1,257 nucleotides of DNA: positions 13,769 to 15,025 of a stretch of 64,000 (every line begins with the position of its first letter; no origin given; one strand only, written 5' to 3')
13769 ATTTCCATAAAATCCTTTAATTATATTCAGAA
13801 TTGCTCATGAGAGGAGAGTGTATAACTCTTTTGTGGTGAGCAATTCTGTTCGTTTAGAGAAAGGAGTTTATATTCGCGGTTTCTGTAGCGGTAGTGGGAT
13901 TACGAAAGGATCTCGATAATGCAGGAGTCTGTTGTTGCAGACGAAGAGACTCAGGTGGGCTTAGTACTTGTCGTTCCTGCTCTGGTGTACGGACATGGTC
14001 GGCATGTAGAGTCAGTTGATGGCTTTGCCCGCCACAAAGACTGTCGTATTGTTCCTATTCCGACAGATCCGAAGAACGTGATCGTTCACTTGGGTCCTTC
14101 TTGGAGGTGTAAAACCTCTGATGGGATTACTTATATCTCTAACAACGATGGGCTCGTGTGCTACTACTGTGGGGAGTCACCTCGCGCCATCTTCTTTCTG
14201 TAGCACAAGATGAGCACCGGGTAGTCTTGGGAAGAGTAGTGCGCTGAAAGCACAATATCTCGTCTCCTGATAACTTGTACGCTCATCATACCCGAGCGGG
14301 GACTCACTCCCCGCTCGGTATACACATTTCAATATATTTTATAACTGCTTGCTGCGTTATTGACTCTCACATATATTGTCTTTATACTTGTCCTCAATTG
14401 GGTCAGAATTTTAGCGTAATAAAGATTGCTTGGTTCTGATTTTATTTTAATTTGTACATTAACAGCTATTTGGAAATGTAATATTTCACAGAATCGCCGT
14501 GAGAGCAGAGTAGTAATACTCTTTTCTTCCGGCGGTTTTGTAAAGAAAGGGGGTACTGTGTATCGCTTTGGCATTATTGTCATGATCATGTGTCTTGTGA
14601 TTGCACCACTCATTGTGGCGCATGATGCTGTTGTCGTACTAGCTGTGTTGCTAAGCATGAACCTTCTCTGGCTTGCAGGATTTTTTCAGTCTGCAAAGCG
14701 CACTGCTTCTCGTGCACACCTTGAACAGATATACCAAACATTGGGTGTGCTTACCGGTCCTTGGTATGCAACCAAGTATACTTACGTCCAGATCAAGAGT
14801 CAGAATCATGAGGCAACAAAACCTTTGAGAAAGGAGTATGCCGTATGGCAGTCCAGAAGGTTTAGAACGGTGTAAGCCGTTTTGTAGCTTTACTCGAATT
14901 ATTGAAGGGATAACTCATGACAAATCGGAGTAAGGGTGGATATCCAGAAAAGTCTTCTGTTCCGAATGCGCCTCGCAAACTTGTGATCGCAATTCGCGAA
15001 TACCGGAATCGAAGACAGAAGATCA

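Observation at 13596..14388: Duplicated 'hairpin plus strong promoter' module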

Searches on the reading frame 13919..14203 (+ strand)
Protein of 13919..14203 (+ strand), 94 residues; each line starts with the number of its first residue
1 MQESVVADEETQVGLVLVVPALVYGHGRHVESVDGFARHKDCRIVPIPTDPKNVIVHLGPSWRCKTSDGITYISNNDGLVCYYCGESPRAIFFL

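Call 19: search_protein_families(library=pfam, proteins=[window:13919-14203:+], max_evalue=0.1)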
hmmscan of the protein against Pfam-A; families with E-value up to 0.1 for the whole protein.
window:13919-14203:+ (94 aa): 0 families

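Call 20: search_protein_families(library=phrogs, proteins=[window:13919-14203:+], max_evalue=0.1)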
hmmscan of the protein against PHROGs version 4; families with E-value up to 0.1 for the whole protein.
window:13919-14203:+ (94 aa): 0 families

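Call 25: find_encoding_contigs(protein=window:13919-14203:+, flank=10000, max_places=10)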
Protein window:13919-14203:+ (94 aa): 4 contigs read that carry it; 2 places shown.
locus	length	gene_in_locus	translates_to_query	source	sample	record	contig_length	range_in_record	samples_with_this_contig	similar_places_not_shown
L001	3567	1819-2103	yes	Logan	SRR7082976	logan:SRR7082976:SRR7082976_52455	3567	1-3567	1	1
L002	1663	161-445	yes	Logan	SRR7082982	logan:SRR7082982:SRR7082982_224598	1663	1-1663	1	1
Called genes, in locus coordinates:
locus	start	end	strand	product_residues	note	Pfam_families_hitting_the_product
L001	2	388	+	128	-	?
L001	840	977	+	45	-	-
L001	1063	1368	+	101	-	-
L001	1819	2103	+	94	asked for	-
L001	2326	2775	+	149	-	-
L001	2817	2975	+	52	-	-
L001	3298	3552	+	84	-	PF01541:GIY-YIG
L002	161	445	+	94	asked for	-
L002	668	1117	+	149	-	-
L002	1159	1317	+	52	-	-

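Call 30: find_homologous_proteins(query=window:13919-14203:+, max_evalue=0.01)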
Query window:13919-14203:+ (94 aa): 1 proteins with E <= 0.01 among 3 candidates.
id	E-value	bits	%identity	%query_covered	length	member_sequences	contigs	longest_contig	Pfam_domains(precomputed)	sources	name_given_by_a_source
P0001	3.1e-57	209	97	100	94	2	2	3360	-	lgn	-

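Call 31: find_encoding_contigs(protein=P0001, flank=10000, max_places=10)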
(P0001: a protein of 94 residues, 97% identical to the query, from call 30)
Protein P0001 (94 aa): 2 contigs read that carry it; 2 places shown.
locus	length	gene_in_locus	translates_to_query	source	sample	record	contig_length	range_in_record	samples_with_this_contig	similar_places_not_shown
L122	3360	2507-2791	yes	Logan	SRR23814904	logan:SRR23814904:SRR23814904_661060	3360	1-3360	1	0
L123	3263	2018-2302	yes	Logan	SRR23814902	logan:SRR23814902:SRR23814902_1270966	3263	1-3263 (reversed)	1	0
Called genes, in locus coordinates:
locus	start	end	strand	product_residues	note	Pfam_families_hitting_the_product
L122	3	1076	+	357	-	?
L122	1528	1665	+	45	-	-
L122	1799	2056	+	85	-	-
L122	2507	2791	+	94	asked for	-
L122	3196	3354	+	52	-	-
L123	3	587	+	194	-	?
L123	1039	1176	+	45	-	-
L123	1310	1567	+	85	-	-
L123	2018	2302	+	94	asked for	-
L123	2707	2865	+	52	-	-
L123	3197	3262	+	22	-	?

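Call 66: predict_structure(protein=window:13919-14203:+)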
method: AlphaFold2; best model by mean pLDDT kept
length: 94 residues; sequences in the alignment: 1
mean_pLDDT: 41.2   pTM: 0.32
mean pLDDT of the five models: 41.2, 36.9, 35.4, 34.7, 33.4
residues with pLDDT >= 90: 0; 70-90: 0; 50-70: 23; < 50: 71
segments of 3 or more residues with pLDDT < 50: 1-55, 78-80, 83-94
pLDDT, mean of each block of 10 residues (from residue 1): 34 34 31 33 41 47 56 55 43 32
secondary structure, 60 per line:
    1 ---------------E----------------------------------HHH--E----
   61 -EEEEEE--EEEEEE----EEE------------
elements in order: E62-67 E70-75 E80-82

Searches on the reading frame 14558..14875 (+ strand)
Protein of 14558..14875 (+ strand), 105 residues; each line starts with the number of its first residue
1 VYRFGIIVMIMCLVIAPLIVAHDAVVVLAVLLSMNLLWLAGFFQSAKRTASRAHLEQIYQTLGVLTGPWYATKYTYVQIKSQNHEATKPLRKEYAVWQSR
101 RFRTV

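Call 19: search_protein_families(library=pfam, proteins=[window:14558-14875:+], max_evalue=0.1)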
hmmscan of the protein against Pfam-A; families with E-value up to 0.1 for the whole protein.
window:14558-14875:+ (105 aa): 2 families
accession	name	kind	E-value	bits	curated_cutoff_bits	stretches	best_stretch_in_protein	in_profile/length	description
PF15940.10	YjcB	-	0.011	16.4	27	1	23-74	7-58/90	Family of unknown function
PF20312.3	DUF6608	-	0.059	13.7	24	1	7-52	57-102/131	Family of unknown function (DUF6608)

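Call 20: search_protein_families(library=phrogs, proteins=[window:14558-14875:+], max_evalue=0.1)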
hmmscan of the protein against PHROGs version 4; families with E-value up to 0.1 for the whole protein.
window:14558-14875:+ (105 aa): 0 families

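Call 50: find_homologous_proteins(query=window:14558-14872:+, max_evalue=0.01)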
Query seq(105 aa) (105 aa): 1 proteins with E <= 0.01 among 4 candidates.
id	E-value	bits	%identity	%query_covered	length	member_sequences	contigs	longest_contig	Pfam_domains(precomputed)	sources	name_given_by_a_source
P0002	6.5e-62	224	99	100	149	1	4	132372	-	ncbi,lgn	-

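Call 51: find_encoding_contigs(protein=P0002, flank=10000, max_places=10)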
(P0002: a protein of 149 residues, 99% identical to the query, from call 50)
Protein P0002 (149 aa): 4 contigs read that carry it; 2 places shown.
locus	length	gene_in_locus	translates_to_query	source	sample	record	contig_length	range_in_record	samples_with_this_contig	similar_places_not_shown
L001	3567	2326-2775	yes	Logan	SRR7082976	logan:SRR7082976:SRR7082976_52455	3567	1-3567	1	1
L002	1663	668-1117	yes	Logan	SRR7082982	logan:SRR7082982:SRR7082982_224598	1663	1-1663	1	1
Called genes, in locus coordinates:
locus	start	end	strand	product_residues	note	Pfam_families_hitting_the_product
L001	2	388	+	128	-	?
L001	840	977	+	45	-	-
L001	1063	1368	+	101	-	-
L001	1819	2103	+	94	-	-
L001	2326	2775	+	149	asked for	-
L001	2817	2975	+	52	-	-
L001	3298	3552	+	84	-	PF01541:GIY-YIG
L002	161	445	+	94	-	-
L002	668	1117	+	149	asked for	-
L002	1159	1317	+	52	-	-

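Call 53: find_encoding_contigs(protein=P0003, flank=1000, max_places=3)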
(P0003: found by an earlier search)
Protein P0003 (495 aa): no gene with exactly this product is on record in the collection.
